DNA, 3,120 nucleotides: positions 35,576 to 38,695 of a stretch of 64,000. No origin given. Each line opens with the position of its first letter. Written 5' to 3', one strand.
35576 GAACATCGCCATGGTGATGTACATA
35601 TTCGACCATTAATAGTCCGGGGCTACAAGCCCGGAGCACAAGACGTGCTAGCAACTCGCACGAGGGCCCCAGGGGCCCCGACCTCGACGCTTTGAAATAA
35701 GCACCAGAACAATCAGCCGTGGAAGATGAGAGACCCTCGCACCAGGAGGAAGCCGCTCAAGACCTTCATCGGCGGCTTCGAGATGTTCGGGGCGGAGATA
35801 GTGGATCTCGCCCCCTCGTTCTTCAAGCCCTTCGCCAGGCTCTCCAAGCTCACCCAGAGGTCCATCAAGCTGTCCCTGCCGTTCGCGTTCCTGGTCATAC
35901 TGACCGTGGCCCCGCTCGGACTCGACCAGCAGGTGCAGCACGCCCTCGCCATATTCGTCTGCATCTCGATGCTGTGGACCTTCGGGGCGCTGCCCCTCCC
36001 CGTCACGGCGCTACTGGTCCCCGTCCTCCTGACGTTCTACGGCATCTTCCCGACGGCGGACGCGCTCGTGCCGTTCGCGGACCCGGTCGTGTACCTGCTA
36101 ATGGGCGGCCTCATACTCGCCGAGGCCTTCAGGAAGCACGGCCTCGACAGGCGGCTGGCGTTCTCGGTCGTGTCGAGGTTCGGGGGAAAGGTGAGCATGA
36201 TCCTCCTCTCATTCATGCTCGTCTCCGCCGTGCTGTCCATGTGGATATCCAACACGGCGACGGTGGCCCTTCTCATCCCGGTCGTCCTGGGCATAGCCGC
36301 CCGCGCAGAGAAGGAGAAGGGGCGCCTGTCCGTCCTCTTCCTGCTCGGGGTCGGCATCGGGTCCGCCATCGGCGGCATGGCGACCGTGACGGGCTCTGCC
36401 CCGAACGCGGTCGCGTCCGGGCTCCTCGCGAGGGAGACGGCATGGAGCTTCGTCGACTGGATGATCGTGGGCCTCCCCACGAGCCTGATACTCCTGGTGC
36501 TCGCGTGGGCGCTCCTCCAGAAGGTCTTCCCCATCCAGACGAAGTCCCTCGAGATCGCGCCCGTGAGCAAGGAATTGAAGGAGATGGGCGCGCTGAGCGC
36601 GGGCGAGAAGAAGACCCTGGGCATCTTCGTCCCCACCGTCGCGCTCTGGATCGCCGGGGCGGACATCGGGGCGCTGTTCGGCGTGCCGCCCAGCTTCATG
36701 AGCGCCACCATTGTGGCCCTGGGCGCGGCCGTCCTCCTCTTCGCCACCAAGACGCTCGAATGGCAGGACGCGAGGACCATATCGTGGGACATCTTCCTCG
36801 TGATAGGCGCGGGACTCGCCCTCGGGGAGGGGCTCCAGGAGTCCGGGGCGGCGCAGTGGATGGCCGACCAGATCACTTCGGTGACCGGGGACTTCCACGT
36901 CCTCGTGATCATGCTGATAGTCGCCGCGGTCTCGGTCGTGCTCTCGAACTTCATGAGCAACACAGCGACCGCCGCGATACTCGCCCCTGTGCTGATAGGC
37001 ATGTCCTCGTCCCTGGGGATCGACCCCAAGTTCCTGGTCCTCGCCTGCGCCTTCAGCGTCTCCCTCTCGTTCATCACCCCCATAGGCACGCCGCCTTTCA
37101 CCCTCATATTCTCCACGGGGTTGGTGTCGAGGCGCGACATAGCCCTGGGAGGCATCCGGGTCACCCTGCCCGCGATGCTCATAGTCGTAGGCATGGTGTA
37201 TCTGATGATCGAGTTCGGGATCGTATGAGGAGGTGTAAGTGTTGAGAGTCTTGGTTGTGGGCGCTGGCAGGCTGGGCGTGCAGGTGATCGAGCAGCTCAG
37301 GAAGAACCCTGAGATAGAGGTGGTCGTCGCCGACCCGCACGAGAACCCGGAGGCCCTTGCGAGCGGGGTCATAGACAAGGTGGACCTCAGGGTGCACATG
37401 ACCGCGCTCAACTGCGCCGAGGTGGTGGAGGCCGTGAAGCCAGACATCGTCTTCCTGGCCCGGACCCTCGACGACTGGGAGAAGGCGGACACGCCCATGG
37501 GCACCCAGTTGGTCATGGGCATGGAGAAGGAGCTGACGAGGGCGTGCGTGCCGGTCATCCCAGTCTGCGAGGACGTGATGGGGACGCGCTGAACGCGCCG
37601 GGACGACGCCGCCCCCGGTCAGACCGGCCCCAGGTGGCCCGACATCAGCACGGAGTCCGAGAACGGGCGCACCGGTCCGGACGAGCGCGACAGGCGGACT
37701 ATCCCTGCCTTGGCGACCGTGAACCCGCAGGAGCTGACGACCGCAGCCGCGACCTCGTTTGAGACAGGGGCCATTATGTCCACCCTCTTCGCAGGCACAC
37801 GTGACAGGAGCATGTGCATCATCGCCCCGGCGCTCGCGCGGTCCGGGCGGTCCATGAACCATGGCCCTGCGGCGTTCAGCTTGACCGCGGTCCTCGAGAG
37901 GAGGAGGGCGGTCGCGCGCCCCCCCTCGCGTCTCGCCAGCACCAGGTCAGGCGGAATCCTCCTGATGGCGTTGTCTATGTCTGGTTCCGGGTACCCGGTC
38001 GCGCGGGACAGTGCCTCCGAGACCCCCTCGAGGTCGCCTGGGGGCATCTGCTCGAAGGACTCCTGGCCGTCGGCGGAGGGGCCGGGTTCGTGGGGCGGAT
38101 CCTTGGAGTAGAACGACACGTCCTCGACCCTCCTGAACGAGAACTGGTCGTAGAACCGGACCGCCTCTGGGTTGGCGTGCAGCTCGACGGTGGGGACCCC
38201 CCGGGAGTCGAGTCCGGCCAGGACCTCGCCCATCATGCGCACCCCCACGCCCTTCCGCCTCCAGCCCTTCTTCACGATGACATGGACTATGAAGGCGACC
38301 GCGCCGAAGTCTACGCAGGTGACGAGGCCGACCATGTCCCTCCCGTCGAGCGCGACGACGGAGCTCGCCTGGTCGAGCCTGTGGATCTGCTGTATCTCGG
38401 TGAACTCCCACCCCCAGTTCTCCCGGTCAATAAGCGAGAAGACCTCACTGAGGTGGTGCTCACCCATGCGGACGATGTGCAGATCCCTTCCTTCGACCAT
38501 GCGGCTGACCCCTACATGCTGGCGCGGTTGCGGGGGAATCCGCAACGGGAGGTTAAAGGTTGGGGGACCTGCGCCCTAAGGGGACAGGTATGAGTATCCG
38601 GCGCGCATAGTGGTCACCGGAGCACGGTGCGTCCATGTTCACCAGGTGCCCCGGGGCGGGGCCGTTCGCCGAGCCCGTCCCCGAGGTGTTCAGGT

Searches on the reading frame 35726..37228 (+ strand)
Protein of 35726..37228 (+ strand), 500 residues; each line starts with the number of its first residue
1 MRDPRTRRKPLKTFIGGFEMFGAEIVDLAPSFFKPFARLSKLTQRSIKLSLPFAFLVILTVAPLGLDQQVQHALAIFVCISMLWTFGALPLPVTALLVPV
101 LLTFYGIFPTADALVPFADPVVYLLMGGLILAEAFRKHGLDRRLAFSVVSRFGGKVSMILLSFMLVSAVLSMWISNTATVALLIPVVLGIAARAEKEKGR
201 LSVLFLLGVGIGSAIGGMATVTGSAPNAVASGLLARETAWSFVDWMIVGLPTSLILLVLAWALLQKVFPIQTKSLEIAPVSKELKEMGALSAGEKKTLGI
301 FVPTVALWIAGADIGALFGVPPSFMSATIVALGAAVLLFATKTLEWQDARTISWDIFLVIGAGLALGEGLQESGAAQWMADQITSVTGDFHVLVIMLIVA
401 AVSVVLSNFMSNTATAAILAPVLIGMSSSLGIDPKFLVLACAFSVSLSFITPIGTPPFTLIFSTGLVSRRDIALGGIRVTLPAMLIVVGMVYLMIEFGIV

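Call 26: search_protein_families(library=pfam, proteins=[window:35726-37228:+], max_evalue=0.001)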
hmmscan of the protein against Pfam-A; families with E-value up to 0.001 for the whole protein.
window:35726-37228:+ (500 aa): 3 families
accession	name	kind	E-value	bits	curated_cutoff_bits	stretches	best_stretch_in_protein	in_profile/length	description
PF00939.25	Na_sulph_symp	-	1.3e-70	239.2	27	1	46-491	4-464/472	Sodium:sulfate symporter transmembrane region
PF03600.22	CitMHS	-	1.6e-54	185.7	31.9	1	82-441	2-335/336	Citrate transporter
PF06808.19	DctM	-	5.5e-09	35.8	23.8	1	348-456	267-374/413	Tripartite ATP-independent periplasmic transporter, DctM component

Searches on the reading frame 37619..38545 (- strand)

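Call 26: search_protein_families(library=pfam, proteins=[window:37619-38545:-], max_evalue=0.001)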
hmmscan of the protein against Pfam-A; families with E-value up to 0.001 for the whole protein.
window:37619-38545:- (308 aa): 4 families
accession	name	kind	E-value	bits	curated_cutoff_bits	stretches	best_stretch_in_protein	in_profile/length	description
PF00583.31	Acetyltransf_1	-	2.5e-10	41.1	20.7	1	47-137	17-116/116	Acetyltransferase (GNAT) family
PF13673.13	Acetyltransf_10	-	4.2e-10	40.1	23.6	1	57-142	28-112/128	Acetyltransferase (GNAT) domain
PF13508.13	Acetyltransf_7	-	4.1e-08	33.9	27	1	62-138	5-83/84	Acetyltransferase (GNAT) domain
PF13527.13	Acetyltransf_9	-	0.00024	21.5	25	0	82-138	71-125/127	Acetyltransferase (GNAT) domain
